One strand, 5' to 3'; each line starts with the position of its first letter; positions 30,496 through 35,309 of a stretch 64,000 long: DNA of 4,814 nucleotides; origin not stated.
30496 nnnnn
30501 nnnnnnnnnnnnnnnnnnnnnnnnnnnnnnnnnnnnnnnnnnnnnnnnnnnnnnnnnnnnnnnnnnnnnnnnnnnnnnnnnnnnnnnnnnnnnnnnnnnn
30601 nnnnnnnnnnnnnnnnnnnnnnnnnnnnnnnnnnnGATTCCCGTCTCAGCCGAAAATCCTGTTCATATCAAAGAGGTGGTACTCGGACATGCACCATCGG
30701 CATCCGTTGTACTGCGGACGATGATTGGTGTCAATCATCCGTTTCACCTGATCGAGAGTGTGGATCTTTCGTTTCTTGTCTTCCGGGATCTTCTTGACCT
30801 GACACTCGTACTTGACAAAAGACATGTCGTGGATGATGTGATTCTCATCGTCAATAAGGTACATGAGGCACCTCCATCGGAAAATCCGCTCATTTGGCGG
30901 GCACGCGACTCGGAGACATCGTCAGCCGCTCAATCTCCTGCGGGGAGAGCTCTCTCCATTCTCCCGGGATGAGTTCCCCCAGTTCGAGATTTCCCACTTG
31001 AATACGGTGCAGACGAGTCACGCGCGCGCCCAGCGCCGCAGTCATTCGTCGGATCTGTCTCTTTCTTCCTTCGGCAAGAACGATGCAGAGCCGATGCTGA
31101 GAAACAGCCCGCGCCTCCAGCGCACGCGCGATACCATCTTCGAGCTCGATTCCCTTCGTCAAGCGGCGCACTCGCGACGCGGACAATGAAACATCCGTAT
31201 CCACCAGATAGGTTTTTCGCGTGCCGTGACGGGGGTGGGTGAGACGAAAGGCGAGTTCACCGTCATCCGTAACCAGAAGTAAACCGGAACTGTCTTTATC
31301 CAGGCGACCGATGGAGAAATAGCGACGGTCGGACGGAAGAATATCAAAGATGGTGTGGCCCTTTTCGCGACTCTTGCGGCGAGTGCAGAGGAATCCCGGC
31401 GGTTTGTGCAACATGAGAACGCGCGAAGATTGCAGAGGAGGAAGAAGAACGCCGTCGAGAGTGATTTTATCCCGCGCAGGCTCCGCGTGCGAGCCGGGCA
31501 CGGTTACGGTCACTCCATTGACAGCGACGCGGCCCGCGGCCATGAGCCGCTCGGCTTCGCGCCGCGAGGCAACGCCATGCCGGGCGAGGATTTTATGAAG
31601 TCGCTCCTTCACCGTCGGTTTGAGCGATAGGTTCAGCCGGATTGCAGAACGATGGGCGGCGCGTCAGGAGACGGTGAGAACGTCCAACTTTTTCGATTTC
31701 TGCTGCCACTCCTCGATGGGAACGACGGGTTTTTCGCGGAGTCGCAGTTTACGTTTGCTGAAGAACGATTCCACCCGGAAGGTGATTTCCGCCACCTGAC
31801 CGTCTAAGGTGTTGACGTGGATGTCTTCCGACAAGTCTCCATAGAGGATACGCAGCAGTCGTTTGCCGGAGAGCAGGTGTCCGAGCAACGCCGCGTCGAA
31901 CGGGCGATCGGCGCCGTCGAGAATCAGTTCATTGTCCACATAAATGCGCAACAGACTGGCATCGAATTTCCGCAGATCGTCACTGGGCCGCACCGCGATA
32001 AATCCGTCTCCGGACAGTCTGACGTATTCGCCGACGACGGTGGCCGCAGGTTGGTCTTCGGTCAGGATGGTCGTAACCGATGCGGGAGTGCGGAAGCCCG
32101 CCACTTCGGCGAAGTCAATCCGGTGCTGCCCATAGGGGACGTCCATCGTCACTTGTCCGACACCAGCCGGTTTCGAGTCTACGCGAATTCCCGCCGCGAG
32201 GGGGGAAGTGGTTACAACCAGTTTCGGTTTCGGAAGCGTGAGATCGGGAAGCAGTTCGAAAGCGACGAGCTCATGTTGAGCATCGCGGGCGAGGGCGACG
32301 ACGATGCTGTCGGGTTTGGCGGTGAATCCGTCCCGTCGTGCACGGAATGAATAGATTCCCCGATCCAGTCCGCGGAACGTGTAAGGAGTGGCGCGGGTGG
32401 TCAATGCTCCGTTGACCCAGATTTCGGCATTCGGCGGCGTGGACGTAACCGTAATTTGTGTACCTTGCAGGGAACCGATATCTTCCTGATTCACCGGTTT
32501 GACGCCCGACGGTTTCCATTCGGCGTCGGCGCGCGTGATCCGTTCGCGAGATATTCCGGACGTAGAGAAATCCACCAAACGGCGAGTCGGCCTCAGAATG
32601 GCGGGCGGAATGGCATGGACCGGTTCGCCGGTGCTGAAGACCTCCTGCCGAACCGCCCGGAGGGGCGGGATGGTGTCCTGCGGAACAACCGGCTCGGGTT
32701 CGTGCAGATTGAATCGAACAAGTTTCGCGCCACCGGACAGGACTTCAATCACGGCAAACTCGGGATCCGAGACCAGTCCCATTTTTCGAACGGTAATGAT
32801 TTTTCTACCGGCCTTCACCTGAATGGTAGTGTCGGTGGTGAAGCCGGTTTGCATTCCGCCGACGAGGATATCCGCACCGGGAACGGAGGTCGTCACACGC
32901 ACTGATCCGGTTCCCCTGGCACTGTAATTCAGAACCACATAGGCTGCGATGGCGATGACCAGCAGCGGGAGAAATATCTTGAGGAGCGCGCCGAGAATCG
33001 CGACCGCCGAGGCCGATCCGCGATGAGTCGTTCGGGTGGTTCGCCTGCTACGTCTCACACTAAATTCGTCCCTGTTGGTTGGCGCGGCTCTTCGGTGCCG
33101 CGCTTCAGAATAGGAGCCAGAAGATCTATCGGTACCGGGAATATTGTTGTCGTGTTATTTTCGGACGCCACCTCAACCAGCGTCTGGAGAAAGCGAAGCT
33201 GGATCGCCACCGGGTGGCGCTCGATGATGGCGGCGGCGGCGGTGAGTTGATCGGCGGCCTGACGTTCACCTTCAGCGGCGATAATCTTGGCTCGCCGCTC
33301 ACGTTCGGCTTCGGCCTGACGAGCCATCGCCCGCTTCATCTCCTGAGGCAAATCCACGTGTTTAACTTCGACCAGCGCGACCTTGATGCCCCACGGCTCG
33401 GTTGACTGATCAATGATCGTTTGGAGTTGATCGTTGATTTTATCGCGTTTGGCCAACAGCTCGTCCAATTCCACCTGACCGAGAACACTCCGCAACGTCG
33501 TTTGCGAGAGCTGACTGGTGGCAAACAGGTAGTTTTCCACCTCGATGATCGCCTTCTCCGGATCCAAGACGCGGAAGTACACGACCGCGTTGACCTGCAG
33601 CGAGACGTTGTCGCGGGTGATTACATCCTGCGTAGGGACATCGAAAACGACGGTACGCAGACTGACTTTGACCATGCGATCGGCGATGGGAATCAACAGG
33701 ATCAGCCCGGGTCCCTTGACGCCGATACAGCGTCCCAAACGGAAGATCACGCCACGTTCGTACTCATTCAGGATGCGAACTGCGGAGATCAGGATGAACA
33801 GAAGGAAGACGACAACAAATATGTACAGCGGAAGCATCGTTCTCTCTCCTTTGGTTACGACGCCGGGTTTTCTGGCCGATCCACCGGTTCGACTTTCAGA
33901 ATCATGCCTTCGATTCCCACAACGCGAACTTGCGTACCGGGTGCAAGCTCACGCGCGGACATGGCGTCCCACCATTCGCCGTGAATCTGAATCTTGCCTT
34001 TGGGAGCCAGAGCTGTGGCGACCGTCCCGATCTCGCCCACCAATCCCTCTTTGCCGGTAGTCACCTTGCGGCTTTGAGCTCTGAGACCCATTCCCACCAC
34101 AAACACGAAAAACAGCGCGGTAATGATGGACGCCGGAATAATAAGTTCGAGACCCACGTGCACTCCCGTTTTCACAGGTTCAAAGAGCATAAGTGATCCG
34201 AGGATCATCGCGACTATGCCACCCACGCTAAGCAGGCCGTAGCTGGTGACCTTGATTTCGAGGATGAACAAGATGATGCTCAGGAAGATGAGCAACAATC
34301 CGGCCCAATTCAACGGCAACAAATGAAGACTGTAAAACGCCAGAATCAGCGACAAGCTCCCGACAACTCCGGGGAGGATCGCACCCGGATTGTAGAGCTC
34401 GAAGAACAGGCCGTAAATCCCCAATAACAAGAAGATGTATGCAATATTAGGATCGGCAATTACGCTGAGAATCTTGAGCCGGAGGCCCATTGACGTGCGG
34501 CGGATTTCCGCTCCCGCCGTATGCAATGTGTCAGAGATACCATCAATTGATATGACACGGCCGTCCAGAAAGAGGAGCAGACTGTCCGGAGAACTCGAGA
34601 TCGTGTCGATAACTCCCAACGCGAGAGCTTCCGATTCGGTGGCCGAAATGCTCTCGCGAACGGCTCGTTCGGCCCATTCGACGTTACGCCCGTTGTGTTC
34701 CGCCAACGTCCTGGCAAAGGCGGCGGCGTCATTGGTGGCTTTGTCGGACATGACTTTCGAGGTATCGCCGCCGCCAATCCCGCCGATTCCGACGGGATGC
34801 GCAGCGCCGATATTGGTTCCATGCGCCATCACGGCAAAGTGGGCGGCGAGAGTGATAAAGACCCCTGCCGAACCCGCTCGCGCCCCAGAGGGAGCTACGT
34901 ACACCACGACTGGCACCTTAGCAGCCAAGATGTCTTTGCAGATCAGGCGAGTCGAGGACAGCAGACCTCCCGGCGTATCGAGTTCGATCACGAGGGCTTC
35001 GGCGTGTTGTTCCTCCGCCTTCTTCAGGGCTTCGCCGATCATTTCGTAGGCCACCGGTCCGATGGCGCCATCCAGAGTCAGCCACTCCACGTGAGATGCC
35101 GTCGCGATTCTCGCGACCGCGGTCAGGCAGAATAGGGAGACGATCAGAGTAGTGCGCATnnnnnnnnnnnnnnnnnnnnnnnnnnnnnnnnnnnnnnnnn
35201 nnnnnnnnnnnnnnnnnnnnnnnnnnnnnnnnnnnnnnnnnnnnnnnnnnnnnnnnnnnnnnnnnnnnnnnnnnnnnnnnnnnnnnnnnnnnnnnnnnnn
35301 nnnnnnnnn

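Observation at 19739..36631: Selenocysteine machinery (selC candidate, selB, selA) dispersed through one long minus-strand gene string, without selD or a visible selenoprotein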

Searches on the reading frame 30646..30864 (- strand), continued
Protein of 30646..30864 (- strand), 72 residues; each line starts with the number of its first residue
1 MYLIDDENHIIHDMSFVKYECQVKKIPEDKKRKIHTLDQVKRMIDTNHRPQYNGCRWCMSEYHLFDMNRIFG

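Call 29: predict_structure(alignment_id=A1)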
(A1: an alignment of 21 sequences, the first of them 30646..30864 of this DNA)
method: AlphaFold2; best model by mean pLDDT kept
length: 72 residues; sequences in the alignment: 21
mean_pLDDT: 80.8   pTM: 0.65
mean pLDDT of the five models: 80.8, 78.6, 57.0, 50.2, 49.1
residues with pLDDT >= 90: 2; 70-90: 62; 50-70: 7; < 50: 1
segments of 3 or more residues with pLDDT < 50: none
pLDDT, mean of each block of 10 residues (from residue 1): 87 83 83 86 79 86 67 50
secondary structure, 60 per line:
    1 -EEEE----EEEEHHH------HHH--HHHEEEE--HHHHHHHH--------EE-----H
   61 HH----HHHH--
elements in order: E2-5 E10-13 E31-34 H37-44 H67-70

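Call 62: search_protein_families(library=ncbifam, proteins=[window:30646-30864:-], max_evalue=0.001)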
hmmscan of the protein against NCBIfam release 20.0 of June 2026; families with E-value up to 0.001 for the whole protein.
window:30646-30864:- (72 aa): 0 families

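Call 63: search_protein_families(library=pfam, alignment_id=A1, max_evalue=10)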
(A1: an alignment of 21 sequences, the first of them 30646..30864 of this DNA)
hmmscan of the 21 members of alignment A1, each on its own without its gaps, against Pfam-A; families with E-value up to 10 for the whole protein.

A. member 1, window:30646-30864:- (72 aa): 1 family
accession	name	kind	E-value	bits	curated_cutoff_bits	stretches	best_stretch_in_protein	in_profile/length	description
PF19004.6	DUF5733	-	0.052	14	27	1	20-53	1-34/115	Family of unknown function (DUF5733)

B. families by the number of members that match (of 21 scanned): 8 families
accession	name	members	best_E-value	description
PF19004.6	DUF5733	14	0.0012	Family of unknown function (DUF5733)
PF23875.1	DUF7229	2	0.17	Domain of unknown function (DUF7229)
PF10111.15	Glyco_tranf_2_2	1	0.026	Glycosyltransferase like family 2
PF11093.13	Mitochondr_Som1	1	0.11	Mitochondrial export protein Som1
PF03607.23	DCX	1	0.12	Doublecortin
PF21998.2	FERM_C1_MyoVII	1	0.13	Myosin-X FERM PH domain-like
PF21582.3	CBM30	1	0.16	Carbohydrate binding domain 30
PF18225.7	AbfS_sensor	1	0.17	Sensor histidine kinase (AbfS) sensor domain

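Call 78: search_protein_representatives(alignment_id=A1)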
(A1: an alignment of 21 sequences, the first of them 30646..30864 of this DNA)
Query: 21 sequences, 72 profile positions. Proteins with E-value up to 0.001 (for the whole library): 21; up to 1e-10: 5; up to 1e-30: 1. The best 21 are listed.
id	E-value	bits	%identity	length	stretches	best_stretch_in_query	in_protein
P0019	2.0e-38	146.5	-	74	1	1-72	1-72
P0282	1.0e-24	102.6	-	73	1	1-72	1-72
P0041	6.2e-21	90.5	-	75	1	1-49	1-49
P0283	6.7e-21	90.4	-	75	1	1-72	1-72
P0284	4.9e-11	58.8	-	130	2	2-64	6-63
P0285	3.0e-06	43.5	-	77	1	2-65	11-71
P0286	2.0e-05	40.8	-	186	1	2-64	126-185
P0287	2.3e-05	40.6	-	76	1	8-64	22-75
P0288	4.8e-05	39.6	-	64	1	2-62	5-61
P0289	1.0e-04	38.6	-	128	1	2-64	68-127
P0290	1.1e-04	38.5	-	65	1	2-64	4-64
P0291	1.2e-04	38.3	-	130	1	7-61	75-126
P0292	1.4e-04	38.1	-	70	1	2-64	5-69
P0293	1.4e-04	38.1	-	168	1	5-64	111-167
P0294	2.8e-04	37.1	-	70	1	2-64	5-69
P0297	4.7e-04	36.4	-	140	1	2-64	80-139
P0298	6.0e-04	36.1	-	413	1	2-63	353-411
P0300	9.6e-04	35.4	-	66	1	2-64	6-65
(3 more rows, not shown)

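Call 80: search_protein_families(library=pfam, proteins=[P0284, P0286, P0287, P0289, P0290, P0292, P0293, P0297, P0298, P0300], max_evalue=1)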
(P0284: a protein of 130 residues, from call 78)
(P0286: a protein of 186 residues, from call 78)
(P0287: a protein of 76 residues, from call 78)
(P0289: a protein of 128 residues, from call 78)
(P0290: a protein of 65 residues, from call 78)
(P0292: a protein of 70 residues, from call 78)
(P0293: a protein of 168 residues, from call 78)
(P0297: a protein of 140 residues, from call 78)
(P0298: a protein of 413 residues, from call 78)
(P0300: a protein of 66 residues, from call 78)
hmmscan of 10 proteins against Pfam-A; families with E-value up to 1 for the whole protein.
P0284 (130 aa): 2 families
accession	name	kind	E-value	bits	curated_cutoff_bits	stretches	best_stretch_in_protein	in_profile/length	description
PF02627.25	CMD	-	0.13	12.7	23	0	111-129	29-46/84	Carboxymuconolactone decarboxylase family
PF21212.3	Dimerisation2-like_dom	-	0.15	12.8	27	0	13-50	24-61/72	Dimerisation2-like domain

P0286 (186 aa): 6 families
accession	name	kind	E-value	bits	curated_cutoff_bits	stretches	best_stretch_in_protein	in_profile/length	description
PF18765.7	Polbeta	-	3e-12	47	26.9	1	15-112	2-92/93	Polymerase beta, Nucleotidyltransferase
PF01909.29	NTP_transf_2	-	2.1e-09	38.1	21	1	19-86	7-79/93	Nucleotidyltransferase domain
PF22600.2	MTPAP-like_central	-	1.6e-05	25.5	27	1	8-74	21-71/139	Poly(A) RNA polymerase, mitochondrial-like, central palm domain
PF14091.12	DUF4269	-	0.023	15.4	28.9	1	20-72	8-57/151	Domain of unknown function (DUF4269)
PF10620.15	MdcG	-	0.055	13.8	26.5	1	41-84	49-91/121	Phosphoribosyl-dephospho-CoA transferase MdcG C-terminal domain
PF10036.14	RLL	-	0.058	13.7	24.6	1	42-167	32-140/253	RNA transcription, translation and transport factor protein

P0287 (76 aa): 1 family
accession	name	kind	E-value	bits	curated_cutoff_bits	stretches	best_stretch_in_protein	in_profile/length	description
PF19746.4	DUF6233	-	0.087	13.4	27.6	1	49-69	32-52/59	Family of unknown function (DUF6233)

P0289 (128 aa): 2 families
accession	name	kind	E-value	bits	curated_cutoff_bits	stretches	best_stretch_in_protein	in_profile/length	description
PF15176.11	LRR19-TM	-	0.031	14.8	27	1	4-55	18-69/115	Leucine-rich repeat family 19 TM domain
PF22986.3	Fn3_ELFN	-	0.053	13.9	27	1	47-100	12-64/85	ELFN1/ELFN2, fibronectin type-III domain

P0290 (65 aa): 2 families
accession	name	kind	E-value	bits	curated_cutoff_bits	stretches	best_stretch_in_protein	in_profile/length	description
PF22389.2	Dcr1-like_dsRNA-bd_dom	-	0.014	16.3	27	1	18-42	13-38/86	Protein Dicer, dsRNA-binding domain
PF06094.17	GGACT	-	0.033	15.2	22.8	1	10-61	56-104/120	Gamma-glutamyl cyclotransferase, AIG2-like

P0292 (70 aa): 1 family
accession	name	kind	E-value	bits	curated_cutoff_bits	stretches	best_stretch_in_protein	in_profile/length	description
PF20461.3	DUF6714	-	0.15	12.5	27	1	7-65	6-69/161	Family of unknown function (DUF6714)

P0293 (168 aa): 1 family
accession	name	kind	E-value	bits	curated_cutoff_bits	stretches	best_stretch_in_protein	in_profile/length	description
PF25667.1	ASFV_P17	-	0.24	11.9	27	1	4-48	40-84/117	African swine fever virus minor capsid protein p17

P0297 (140 aa): 4 families
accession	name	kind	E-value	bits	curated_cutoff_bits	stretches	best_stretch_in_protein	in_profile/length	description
PF13441.11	Gly-zipper_YMGG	-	0.034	14.3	28.9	1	28-63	7-43/45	YMGG-like Gly-zipper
PF07694.17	5TM-5TMR_LYT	-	0.082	12.9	24.6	1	25-73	60-107/169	5TMR of 5TMR-LYT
PF10073.14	GapR_DNA-bd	-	0.24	11.4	22.6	1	100-128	11-39/72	GapR-like, DNA-binding domain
PF11239.13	DUF3040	-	0.65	10.7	24.7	1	10-62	29-81/84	Protein of unknown function (DUF3040)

P0298 (413 aa): 0 families

P0300 (66 aa): 0 families

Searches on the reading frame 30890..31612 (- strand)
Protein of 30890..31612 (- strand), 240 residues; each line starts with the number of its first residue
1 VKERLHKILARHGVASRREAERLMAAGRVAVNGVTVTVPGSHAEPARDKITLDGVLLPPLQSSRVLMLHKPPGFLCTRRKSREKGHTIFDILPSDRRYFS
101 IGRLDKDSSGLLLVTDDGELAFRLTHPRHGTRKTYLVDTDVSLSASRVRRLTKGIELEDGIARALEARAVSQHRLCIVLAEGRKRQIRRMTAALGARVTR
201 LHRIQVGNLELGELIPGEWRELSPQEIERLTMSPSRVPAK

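Call 4: search_protein_families(library=pfam, proteins=[window:30890-31612:-])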
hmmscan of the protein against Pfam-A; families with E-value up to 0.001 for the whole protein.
window:30890-31612:- (240 aa): 2 families
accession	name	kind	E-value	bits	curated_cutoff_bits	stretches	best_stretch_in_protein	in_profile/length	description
PF00849.27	PseudoU_synth_2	-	4.5e-19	69.6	26.8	1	65-193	2-152/152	RNA pseudouridylate synthase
PF01479.30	S4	-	3.7e-11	43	22.8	1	3-42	1-41/48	S4 domain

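Call 62: search_protein_families(library=ncbifam, proteins=[window:30890-31612:-], max_evalue=0.001)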
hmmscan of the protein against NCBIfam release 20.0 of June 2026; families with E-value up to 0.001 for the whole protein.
window:30890-31612:- (240 aa): 5 families
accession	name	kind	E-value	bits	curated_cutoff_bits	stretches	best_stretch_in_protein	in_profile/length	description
NF007976.1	PRK10700.1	equivalog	9.2e-43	146.4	290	1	1-228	1-238/291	23S rRNA pseudouridine(2605) synthase RluB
TIGR00093.1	TIGR00093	subfamily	1.8e-42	144.9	109.3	1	69-223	1-160/161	pseudouridine synthase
NF008097.0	PRK10839.1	equivalog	7.8e-41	140.2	275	1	4-230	2-230/232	16S rRNA pseudouridine(516) synthase RsuA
NF007784.0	PRK10475.1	equivalog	2.1e-36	125.4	318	1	4-230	8-232/290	23S rRNA pseudouridine(2604) synthase RluF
NF008487.1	PRK11394.1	equivalog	4.5e-22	78.6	284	2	61-162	26-125/206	23S rRNA pseudouridine(2457) synthase RluE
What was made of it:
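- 30890..31612 (-): RluB/RsuA-type pseudouridine synthase (S4 domain plus PseudoU_synth_2). Pfam (call 4); NCBIfam subfamily TIGR00093 145 bits above cut-off 109; the RluB equivalog model scores below its cut-off (call 62).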

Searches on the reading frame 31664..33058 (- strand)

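Call 5: search_protein_families(library=pfam, proteins=[window:31664-33058:-])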
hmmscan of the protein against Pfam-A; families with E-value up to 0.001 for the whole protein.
window:31664-33058:- (464 aa): 1 family
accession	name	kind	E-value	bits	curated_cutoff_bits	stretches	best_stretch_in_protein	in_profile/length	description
PF08308.17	PEGA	-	4.2e-14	52.6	20.8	2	51-94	2-45/71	PEGA domain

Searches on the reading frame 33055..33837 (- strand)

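Call 5: search_protein_families(library=pfam, proteins=[window:33055-33837:-])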
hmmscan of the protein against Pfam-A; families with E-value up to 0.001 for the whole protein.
window:33055-33837:- (260 aa): 2 families
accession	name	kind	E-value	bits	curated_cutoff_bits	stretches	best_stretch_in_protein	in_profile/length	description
PF01145.31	Band_7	-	1.6e-38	133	23.6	1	22-191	2-175/176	SPFH domain / Band 7 family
PF13421.11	Band_7_1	-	4.5e-05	23.6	24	1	112-176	142-208/211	SPFH domain-Band 7 family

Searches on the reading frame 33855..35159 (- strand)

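Call 5: search_protein_families(library=pfam, proteins=[window:33855-35159:-])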
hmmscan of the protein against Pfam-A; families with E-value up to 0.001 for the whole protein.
window:33855-35159:- (434 aa): 4 families
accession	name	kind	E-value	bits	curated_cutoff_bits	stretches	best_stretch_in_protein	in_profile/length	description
PF24961.1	NfeD_membrane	-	1.6e-26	93.2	26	1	238-355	1-117/119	NfeD integral membrane domain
PF25145.1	NfeD1b_N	-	1.2e-18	67.8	40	1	33-220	11-187/189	NfeD1b, N-terminal domain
PF01957.25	NfeD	-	1.4e-17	64.1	29.1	1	371-425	2-57/57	NfeD-like C-terminal, partner-binding domain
PF00574.28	CLP_protease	-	0.00043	20.6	20.2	1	48-189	41-180/182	Clp protease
